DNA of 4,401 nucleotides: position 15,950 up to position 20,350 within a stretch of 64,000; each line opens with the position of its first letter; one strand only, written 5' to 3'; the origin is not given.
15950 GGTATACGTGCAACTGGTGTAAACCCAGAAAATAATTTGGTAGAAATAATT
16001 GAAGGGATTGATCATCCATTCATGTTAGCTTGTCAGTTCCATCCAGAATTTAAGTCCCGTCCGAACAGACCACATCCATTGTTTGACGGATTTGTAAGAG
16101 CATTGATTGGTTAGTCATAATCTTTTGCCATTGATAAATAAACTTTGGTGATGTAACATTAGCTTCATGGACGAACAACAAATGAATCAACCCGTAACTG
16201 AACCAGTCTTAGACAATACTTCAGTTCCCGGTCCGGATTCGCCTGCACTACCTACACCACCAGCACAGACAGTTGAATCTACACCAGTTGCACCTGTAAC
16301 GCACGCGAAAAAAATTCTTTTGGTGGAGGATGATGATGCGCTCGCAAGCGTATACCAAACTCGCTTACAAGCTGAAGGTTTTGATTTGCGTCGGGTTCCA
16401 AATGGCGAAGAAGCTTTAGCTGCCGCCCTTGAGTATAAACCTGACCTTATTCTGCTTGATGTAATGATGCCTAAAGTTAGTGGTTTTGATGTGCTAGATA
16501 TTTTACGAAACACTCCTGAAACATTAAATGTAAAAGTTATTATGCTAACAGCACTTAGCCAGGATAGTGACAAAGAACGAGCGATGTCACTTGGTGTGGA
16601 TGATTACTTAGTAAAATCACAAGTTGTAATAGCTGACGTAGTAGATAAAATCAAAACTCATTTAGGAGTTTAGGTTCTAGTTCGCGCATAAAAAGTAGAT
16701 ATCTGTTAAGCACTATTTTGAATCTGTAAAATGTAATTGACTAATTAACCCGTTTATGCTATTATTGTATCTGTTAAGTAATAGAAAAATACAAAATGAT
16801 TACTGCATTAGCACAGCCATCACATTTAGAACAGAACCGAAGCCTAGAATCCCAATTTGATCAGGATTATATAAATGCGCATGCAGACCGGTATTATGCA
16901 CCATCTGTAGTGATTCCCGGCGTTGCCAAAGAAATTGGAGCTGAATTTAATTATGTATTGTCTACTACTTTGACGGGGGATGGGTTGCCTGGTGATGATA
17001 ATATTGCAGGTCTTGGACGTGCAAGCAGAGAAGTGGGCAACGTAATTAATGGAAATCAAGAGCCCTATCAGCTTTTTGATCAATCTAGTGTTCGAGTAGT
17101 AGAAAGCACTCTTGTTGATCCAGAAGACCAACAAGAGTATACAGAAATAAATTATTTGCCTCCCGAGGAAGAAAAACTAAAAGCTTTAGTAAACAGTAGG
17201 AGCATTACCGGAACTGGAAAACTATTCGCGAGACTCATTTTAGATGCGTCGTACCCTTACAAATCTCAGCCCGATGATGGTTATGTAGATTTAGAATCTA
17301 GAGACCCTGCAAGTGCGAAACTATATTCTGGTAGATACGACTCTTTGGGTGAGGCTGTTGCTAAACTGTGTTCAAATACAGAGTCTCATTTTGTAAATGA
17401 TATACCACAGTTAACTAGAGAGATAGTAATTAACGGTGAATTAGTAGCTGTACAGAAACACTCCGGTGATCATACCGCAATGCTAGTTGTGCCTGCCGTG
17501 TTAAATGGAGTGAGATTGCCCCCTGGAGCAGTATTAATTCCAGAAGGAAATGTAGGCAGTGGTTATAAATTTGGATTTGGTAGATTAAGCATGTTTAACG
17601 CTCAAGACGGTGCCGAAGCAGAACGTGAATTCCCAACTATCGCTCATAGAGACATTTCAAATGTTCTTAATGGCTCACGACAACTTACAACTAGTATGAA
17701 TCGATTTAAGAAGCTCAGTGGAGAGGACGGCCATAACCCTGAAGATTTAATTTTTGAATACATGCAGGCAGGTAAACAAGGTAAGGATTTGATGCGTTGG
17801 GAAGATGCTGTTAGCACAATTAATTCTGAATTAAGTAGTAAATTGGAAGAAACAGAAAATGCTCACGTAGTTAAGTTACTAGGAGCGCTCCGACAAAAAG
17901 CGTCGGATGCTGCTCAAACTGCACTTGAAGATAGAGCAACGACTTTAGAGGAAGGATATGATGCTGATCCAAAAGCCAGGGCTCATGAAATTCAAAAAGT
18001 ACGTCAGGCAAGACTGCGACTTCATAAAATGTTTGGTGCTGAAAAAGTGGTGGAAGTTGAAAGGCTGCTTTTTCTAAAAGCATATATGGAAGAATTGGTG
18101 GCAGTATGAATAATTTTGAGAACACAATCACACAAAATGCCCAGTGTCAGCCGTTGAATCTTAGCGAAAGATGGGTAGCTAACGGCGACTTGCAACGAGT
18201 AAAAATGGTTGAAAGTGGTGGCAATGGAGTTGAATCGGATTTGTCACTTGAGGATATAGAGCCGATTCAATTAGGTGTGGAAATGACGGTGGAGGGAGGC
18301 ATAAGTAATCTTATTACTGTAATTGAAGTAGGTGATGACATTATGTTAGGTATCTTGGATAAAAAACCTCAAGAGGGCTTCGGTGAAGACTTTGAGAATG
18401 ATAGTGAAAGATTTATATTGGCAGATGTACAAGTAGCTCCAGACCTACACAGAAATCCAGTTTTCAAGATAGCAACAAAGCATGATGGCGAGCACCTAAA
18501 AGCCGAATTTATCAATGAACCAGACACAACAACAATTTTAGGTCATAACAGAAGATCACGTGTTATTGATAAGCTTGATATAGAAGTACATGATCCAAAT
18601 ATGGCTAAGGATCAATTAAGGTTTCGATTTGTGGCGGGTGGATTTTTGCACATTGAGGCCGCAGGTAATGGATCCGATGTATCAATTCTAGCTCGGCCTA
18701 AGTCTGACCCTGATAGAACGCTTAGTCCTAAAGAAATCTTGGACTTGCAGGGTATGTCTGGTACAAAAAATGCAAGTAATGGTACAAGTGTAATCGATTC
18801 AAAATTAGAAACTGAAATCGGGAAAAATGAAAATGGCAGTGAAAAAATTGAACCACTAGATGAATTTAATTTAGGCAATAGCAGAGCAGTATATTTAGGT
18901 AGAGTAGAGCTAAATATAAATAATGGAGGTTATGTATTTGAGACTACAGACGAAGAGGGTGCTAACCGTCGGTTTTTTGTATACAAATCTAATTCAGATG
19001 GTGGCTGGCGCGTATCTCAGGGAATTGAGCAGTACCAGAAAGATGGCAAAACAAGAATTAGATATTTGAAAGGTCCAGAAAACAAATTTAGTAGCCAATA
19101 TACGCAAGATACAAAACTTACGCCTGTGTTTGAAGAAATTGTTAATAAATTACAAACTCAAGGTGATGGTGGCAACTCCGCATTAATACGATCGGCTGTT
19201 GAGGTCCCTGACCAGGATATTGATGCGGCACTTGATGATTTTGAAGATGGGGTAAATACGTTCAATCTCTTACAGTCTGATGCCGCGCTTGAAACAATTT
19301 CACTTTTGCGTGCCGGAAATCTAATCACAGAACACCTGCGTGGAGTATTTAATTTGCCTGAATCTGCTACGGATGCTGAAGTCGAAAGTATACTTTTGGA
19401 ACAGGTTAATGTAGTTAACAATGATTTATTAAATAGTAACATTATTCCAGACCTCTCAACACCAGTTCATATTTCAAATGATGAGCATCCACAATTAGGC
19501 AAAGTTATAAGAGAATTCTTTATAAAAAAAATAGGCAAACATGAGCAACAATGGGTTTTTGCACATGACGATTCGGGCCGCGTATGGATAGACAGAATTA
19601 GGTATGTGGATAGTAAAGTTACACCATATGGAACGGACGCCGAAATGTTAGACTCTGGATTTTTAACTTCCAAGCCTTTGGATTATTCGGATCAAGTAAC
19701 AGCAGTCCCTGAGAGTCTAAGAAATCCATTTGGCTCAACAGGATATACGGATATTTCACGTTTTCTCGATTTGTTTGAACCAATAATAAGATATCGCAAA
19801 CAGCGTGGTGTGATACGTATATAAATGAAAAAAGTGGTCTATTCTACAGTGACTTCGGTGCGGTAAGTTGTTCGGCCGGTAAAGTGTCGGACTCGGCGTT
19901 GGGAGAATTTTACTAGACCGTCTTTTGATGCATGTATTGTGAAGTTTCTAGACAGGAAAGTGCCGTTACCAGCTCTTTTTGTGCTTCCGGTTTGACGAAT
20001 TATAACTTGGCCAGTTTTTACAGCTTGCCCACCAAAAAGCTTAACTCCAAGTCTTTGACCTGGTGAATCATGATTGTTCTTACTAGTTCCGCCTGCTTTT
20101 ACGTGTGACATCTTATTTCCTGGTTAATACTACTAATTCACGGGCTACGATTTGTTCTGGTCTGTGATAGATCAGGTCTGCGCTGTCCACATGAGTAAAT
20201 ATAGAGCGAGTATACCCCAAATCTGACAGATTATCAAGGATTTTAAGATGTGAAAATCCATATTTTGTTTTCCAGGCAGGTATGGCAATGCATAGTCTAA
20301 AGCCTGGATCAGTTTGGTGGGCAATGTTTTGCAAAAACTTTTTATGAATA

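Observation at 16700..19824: Self-contained operon of two large proteins with no recognisable domains, with its own consensus promoter and a triple direct repeat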

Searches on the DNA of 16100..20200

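Call 111: search_rna_families(source=window, start=16100, end=20200, threshold=evalue, max_evalue=1)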
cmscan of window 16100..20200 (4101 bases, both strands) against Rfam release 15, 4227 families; matches with E-value up to 1: 0.
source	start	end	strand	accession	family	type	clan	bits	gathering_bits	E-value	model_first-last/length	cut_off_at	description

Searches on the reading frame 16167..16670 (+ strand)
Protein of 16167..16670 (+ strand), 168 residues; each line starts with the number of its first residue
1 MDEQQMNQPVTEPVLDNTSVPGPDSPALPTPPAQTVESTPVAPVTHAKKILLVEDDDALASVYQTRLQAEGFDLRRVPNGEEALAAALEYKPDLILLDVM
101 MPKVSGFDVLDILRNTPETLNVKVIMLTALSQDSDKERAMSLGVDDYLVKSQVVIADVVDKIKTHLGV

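Call 3: search_protein_families(library=pfam, proteins=[window:16167-16670:+], max_evalue=1)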
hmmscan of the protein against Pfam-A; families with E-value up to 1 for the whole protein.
window:16167-16670:+ (168 aa): 2 families
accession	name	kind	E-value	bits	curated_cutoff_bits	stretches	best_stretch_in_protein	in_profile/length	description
PF00072.30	Response_reg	-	4.4e-24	85.2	30.2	1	50-151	1-100/111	Response regulator receiver domain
PF23198.2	PDE8A_N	-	0.0045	17.3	29.6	1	48-142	10-106/147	PDE8A-like, N-terminal domain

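Call 4: search_protein_families(library=ncbifam, proteins=[window:16167-16670:+], max_evalue=1)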
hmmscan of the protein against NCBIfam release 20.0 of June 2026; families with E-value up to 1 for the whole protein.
window:16167-16670:+ (168 aa): 100 families (the best 25 are shown)
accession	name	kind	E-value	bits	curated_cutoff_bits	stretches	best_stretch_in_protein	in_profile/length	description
TIGR02154.1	PhoB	equivalog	1.4e-26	93.2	296.2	1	47-163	2-117/226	phosphate regulon transcriptional regulator PhoB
NF007135.0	PRK09581.1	equivalog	2.5e-24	85.9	474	1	49-151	4-106/457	PleD family two-component system response regulator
NF053854.1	RespRegPhoBBctds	equivalog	9.3e-24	84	270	1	50-164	1-113/225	two-component system response regulator PhoB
NF045944.1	ResRegRpaBCyano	equivalog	1.8e-23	83.1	330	1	51-151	1-98/229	response regulator transcription factor RpaB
NF040689.1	MtrAB_MtrA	equivalog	1.1e-21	77.2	300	1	50-166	1-113/219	MtrAB system response regulator MtrA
NF012227.0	AdeR_RR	equivalog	1.1e-20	74.1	340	1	46-160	10-120/239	efflux system response regulator transcription factor AdeR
NF033117.2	vanR_ACDEGLN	exception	1.4e-20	73.8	350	1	50-166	1-113/226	VanR-ABDEGLN family response regulator transcription factor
NF008199.0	PRK10955.1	equivalog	2.4e-20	73.5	341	1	48-152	2-102/232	envelope stress response regulator transcription factor CpxR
NF040534.1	resp_reg_YycF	equivalog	2.8e-20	72.6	340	1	48-163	1-112/231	response regulator YycF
NF008296.0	PRK11083.1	equivalog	1.7e-19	70.2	273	1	47-164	3-116/228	two-component system response regulator CreB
TIGR01387.1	cztR_silR_copR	subfamily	4.1e-19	69.1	279.2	1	50-166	1-114/218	heavy metal response regulator transcription factor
NF000403.1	vanR-C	exception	1.4e-18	67.4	480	1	47-166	2-117/231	vancomycin resistance response regulator transcription factor VanR-C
NF038297.2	hybrid_HK_HrmK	equivalog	1.7e-18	66.7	725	1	42-150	485-593/607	hybrid histidine kinase/response regulator HrmK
NF033120.0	vanR_FM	exception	2.4e-18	66.7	460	1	49-162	5-114/231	vancomycin resistance response regulator transcription factor, VanR-F/VanR-M family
NF041733.1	resp_reg_CseB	equivalog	8.8e-18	64.5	350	1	49-159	2-108/228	two-component system response regulator CseB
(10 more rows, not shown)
